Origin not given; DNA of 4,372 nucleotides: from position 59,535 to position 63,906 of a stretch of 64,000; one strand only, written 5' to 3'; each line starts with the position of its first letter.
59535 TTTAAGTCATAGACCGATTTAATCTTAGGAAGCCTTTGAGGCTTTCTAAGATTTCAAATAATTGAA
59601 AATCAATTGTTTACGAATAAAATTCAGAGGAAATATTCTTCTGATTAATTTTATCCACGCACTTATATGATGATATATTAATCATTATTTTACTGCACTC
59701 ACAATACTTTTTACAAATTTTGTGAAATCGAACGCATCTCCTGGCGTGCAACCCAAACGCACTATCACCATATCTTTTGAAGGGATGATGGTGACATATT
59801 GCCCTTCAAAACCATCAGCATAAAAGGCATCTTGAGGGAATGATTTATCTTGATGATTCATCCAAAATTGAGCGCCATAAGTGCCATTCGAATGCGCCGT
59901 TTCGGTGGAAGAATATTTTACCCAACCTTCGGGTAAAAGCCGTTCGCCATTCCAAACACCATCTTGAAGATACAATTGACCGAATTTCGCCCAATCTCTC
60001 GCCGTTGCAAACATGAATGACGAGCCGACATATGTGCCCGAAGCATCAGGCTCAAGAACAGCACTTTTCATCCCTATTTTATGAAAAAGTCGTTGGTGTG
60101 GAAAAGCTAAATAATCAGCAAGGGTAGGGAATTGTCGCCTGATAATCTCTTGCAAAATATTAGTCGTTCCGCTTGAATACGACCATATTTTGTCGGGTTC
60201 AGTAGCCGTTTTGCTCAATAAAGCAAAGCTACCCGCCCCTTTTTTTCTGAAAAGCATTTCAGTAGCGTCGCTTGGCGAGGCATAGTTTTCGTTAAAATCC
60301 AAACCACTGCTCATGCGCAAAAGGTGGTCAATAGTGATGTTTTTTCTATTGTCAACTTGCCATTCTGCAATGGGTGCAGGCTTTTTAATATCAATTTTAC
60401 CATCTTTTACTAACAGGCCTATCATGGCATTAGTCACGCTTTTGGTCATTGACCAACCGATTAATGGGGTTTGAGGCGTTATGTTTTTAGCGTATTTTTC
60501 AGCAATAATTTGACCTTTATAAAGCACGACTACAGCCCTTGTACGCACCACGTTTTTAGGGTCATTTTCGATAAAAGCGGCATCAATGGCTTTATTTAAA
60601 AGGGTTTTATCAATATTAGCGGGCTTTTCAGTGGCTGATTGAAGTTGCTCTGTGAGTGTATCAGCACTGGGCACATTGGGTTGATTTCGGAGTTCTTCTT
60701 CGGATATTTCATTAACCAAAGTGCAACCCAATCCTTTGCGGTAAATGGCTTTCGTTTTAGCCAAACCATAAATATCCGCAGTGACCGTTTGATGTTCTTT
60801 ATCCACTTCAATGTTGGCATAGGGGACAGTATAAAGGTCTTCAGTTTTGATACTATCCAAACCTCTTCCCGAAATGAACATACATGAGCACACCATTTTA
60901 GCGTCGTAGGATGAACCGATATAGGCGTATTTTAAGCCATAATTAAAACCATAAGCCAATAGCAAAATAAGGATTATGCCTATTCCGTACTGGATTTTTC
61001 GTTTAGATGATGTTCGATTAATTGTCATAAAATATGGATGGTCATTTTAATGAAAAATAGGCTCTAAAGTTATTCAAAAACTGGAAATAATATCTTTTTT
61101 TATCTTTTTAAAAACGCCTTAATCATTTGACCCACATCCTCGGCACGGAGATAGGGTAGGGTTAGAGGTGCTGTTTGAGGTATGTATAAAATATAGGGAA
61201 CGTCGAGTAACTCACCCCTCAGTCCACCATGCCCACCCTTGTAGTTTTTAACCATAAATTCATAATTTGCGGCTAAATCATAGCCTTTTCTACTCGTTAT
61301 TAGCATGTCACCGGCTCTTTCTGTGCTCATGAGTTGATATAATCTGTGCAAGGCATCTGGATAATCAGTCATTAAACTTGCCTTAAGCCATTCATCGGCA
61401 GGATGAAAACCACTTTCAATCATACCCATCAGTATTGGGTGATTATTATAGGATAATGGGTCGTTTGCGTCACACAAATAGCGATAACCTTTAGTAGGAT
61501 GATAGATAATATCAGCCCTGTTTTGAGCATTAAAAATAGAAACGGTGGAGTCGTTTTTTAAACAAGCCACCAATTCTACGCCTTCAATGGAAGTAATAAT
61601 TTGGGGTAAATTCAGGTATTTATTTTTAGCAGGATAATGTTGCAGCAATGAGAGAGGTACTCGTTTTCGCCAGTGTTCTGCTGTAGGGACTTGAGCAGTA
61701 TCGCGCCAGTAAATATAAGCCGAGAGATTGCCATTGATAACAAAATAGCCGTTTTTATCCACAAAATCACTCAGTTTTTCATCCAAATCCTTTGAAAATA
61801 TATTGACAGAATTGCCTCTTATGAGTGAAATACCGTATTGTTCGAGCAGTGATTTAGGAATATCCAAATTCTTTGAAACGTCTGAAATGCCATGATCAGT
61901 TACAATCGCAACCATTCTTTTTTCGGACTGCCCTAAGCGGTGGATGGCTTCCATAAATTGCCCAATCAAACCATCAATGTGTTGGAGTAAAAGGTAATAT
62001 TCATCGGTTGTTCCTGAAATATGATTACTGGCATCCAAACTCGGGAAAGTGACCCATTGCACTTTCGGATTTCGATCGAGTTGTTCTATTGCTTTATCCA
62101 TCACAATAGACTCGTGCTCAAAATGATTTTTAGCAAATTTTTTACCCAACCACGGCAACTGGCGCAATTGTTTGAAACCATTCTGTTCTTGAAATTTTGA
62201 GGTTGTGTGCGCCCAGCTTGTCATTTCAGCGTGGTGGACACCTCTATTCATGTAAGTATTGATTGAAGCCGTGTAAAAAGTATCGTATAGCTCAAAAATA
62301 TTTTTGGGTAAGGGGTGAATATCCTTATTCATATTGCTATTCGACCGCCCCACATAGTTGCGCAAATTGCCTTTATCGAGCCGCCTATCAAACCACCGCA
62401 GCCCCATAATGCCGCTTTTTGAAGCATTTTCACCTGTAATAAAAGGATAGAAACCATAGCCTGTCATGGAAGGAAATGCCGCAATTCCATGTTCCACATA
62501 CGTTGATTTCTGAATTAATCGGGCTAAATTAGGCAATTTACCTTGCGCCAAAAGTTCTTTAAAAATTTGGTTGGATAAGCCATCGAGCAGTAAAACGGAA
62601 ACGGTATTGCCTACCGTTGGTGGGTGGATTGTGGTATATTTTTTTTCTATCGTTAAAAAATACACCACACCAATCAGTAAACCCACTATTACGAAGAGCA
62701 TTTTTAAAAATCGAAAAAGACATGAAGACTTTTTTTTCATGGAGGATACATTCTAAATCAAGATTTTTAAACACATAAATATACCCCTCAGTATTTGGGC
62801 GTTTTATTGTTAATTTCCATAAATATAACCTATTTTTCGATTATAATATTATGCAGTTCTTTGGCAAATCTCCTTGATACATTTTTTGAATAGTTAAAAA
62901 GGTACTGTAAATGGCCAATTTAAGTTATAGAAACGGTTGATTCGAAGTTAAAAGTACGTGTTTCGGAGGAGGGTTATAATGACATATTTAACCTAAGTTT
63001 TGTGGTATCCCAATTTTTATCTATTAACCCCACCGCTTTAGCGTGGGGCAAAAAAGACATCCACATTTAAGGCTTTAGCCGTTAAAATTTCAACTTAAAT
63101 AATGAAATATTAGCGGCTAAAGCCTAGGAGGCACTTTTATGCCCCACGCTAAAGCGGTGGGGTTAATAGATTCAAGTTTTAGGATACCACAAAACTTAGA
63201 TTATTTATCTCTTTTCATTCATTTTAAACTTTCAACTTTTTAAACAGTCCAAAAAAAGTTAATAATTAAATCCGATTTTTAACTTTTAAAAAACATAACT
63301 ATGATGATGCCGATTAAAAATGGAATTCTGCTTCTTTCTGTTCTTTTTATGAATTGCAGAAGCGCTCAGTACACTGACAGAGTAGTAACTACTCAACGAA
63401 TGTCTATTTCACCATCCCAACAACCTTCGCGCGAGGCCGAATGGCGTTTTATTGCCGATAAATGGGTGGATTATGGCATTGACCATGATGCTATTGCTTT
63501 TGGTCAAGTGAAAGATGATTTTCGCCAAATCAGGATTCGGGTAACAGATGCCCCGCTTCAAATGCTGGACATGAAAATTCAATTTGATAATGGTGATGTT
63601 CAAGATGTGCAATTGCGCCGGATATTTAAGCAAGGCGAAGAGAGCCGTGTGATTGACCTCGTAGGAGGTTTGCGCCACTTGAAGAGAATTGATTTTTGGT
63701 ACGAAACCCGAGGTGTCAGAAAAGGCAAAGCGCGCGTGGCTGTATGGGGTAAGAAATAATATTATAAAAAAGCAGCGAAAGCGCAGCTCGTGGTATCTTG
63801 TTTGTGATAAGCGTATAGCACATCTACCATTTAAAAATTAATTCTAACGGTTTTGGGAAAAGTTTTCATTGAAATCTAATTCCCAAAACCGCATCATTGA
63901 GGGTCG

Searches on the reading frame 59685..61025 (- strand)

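Call 68: search_protein_families(library=pfam, proteins=[window:59685-61025:-], max_evalue=0.00001)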
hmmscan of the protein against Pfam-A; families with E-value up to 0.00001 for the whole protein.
window:59685-61025:- (446 aa): 1 family
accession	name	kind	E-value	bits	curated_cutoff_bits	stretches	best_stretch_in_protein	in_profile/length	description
PF00144.29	Beta-lactamase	-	1.4e-28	100.5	27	1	162-424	16-307/329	Beta-lactamase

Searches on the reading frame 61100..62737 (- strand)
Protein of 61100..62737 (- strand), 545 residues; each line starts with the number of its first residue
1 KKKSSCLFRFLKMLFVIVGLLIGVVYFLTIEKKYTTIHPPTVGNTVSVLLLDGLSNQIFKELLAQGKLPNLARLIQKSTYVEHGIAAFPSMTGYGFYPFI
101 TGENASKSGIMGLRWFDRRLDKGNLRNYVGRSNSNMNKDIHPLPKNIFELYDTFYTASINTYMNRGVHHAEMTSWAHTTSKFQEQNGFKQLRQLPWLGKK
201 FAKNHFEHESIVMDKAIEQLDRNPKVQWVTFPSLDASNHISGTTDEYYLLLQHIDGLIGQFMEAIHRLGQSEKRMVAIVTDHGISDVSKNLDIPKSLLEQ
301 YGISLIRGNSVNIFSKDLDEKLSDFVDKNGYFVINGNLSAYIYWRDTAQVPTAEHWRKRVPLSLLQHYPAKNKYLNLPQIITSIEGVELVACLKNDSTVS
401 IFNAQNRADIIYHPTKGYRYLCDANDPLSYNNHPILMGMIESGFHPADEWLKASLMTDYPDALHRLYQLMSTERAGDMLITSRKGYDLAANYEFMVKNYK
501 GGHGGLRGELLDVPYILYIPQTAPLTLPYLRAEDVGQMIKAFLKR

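Call 68: search_protein_families(library=pfam, proteins=[window:61100-62737:-], max_evalue=0.00001)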
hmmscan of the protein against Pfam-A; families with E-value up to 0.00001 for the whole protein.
window:61100-62737:- (545 aa): 1 family
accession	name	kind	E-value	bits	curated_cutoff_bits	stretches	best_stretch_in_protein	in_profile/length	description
PF01663.27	Phosphodiest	-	1.2e-24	88.1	23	1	48-309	3-248/342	Type I phosphodiesterase / nucleotide pyrophosphatase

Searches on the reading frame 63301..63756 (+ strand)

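Call 81: search_protein_families(library=pfam, proteins=[window:63301-63756:+], max_evalue=0.01)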
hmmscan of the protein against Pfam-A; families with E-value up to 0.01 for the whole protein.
window:63301-63756:+ (152 aa): 1 family
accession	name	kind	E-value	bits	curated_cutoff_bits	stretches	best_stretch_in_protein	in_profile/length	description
PF10807.14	DUF2541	-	0.0033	17.7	28.2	1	76-150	47-116/116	Domain of unknown function (DUF2541)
